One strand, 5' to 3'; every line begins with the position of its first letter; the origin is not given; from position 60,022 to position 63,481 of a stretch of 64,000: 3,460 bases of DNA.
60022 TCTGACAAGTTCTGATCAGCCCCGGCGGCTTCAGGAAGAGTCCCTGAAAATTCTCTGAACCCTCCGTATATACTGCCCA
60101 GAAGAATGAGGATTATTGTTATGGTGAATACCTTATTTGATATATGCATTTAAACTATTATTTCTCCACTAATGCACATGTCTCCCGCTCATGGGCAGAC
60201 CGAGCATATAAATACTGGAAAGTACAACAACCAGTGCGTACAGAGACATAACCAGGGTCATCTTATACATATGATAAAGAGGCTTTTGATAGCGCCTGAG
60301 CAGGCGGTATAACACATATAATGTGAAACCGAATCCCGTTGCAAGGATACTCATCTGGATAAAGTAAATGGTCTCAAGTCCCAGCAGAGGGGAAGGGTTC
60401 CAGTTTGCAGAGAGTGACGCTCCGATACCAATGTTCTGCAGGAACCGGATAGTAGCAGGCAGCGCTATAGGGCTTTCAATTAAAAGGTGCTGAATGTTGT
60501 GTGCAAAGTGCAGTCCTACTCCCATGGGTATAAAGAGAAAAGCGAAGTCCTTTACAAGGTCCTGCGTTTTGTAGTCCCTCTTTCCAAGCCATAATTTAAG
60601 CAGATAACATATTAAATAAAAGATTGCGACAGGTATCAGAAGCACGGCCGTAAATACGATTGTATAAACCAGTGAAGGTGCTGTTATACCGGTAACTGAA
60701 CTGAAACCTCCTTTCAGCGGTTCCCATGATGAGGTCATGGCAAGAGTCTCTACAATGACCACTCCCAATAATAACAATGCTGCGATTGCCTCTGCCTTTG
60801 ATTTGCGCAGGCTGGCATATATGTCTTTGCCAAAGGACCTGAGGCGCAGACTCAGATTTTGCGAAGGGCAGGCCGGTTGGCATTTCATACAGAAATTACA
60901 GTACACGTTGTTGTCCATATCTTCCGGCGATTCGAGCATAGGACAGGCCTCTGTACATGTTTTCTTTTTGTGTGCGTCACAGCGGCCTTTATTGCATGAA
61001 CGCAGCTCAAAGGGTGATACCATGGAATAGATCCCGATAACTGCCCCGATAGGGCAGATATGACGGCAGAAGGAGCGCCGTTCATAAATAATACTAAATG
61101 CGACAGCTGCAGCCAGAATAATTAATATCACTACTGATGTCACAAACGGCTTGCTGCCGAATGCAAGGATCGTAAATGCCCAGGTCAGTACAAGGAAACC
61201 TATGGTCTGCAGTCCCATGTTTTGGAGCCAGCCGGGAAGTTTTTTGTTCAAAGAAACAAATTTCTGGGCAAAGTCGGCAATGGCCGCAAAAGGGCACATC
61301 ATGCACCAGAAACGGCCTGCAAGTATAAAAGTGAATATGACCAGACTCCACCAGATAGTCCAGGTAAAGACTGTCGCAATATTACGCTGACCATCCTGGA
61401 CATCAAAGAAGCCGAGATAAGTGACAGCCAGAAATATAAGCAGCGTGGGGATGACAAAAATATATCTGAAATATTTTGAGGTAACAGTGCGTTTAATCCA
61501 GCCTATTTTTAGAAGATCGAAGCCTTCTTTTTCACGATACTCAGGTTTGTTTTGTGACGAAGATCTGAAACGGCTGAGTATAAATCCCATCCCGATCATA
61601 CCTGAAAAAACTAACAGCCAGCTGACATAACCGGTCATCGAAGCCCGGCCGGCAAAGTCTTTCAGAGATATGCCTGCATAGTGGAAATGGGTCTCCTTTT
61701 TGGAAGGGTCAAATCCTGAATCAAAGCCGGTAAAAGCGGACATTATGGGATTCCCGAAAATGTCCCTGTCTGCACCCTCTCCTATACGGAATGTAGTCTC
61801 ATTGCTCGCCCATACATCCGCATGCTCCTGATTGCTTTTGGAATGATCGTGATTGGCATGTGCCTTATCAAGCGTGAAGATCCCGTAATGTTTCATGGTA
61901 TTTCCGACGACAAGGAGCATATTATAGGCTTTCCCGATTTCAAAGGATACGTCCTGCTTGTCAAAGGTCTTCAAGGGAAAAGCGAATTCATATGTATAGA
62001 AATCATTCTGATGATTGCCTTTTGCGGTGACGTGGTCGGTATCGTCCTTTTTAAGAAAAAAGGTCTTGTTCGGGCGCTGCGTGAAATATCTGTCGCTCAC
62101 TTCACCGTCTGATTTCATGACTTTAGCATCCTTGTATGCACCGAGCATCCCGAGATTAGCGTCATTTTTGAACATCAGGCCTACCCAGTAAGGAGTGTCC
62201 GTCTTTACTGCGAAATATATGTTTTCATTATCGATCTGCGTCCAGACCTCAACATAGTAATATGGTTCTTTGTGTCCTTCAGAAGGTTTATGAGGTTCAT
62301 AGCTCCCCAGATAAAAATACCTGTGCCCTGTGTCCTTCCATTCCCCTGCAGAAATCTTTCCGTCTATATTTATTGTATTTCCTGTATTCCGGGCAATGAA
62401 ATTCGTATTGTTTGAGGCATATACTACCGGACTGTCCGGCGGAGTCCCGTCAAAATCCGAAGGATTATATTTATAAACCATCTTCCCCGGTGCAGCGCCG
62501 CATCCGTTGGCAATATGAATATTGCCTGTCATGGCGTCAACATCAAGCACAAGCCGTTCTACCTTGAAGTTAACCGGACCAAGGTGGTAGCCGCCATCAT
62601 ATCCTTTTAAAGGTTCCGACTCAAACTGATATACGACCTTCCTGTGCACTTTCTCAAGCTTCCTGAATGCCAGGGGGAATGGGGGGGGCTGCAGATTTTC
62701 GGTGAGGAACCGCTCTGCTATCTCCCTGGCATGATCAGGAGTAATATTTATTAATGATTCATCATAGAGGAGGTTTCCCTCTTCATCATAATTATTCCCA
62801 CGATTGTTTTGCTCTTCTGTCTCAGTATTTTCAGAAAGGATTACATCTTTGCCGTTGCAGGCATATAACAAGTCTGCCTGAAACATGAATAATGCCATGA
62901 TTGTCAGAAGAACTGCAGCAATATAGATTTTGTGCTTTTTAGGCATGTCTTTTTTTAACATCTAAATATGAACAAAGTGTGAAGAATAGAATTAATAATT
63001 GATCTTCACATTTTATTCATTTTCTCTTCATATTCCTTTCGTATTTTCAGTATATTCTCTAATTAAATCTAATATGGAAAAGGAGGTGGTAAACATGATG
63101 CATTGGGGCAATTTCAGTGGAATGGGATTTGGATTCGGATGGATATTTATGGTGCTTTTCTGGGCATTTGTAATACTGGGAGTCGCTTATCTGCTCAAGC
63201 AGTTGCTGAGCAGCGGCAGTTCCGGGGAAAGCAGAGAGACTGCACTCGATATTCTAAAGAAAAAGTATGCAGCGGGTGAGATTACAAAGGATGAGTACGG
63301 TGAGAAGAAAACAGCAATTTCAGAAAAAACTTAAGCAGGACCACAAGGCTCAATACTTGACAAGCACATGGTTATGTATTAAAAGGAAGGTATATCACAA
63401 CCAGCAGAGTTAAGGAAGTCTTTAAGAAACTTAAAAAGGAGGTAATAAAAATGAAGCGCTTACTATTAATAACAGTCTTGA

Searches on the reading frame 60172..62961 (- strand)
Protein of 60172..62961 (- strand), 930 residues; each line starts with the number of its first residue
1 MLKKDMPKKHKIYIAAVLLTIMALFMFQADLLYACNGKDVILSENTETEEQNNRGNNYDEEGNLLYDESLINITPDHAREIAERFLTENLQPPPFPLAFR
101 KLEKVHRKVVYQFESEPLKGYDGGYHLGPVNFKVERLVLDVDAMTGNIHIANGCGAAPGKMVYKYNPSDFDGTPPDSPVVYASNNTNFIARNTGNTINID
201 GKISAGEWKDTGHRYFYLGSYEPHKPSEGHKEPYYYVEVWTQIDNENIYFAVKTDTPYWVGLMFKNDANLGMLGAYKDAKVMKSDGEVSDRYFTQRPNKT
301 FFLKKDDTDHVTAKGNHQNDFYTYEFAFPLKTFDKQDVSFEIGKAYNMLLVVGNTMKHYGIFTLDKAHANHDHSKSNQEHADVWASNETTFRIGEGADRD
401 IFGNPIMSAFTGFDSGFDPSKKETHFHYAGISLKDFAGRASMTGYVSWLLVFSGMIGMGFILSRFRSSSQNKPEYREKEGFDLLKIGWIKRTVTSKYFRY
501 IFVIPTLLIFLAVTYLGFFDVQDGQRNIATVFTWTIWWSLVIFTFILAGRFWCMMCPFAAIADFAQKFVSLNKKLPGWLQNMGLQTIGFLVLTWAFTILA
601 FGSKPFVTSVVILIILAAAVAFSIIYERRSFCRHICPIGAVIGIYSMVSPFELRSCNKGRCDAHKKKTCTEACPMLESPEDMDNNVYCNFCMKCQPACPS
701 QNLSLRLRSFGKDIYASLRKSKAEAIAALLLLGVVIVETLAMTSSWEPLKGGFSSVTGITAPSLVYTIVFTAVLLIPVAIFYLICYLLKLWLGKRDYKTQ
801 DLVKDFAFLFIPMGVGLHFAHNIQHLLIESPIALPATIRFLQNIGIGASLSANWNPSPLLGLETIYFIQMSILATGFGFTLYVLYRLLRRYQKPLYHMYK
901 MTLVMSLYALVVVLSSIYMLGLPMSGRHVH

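Call 7: search_protein_families(library=pfam, proteins=[window:60172-62961:-])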
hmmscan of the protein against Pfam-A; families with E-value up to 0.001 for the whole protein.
window:60172-62961:- (930 aa): 1 family
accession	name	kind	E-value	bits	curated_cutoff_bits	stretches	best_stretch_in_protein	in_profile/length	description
PF12801.12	Fer4_5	-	5e-12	46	22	2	531-576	2-48/48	4Fe-4S binding domain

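Call 41: search_protein_families(library=ncbifam, max_evalue=0.01, proteins=[window:60172-62961:-])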
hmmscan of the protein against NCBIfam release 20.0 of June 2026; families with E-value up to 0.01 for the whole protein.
window:60172-62961:- (930 aa): 3 families
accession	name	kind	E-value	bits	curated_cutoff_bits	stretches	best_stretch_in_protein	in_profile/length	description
TIGR02163.1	napH_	subfamily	4e-07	29.8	213.05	1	609-703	152-251/255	NapH/MauN family ferredoxin-type protein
NF007013.0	PRK09477.1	equivalog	1e-06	28.1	234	1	541-708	93-279/286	quinol dehydrogenase ferredoxin subunit NapH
NF046105.1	TransRegNosR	equivalog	0.0098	14.2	1000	0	536-695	483-662/680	transcriptional regulator NosR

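Call 55: search_solved_structures(query=window:60172-62961:-, max_evalue=0.01)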
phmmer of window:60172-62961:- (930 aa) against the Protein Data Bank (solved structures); distinct sequences matched with E-value up to 0.01: 0.

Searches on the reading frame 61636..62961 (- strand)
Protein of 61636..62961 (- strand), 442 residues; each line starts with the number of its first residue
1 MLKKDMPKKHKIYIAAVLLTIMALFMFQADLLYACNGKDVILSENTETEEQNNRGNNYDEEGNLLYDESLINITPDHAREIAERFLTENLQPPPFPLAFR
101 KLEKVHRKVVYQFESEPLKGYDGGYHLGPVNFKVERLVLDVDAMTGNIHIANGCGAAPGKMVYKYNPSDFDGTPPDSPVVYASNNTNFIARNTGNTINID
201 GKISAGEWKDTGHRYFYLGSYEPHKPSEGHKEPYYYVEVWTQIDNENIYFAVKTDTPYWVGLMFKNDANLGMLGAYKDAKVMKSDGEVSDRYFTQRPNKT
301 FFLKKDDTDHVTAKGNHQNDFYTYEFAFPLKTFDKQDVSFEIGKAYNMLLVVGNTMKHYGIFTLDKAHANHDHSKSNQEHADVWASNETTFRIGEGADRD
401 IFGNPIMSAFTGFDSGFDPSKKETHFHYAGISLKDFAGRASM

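Call 63: search_protein_families(library=pfam, max_evalue=1, proteins=[window:61636-62961:-])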
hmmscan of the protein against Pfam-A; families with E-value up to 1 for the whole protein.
seq(442 aa): 1 family
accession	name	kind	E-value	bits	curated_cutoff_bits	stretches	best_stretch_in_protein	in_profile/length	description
PF09459.16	EB_dh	-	0.0011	19.5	33.3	1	285-348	164-219/236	Ethylbenzene dehydrogenase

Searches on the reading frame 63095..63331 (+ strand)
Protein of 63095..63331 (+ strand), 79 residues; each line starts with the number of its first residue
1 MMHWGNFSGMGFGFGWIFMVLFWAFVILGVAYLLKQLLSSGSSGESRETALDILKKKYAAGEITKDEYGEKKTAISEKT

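Call 63: search_protein_families(library=pfam, max_evalue=1, proteins=[window:63095-63331:+])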
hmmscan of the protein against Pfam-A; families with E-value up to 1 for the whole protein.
seq(79 aa): 7 families
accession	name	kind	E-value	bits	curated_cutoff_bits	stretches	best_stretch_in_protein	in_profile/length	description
PF09851.14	SHOCT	-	2e-07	30.9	27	1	49-74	1-26/28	Short C-terminal domain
PF08044.16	DUF1707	-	0.00025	21.5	27.6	1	47-74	8-35/53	DUF1707 SHOCT-like domain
PF18495.6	VbhA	-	0.02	15.3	25.9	1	56-70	28-42/47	Antitoxin VbhA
PF06480.20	FtsH_ext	-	0.022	15.4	25.5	1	21-72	2-52/103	FtsH Extracellular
PF16927.11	HisKA_7TM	-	0.033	14.4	28.6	1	9-42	131-163/224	N-terminal 7TM region of histidine kinase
PF24766.1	DUF7699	-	0.11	13.6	27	1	35-73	9-47/87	Domain of unknown function (DUF7699)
PF05120.17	GvpG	-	0.14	12.7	30.6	1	50-75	36-61/67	Gas vesicle protein G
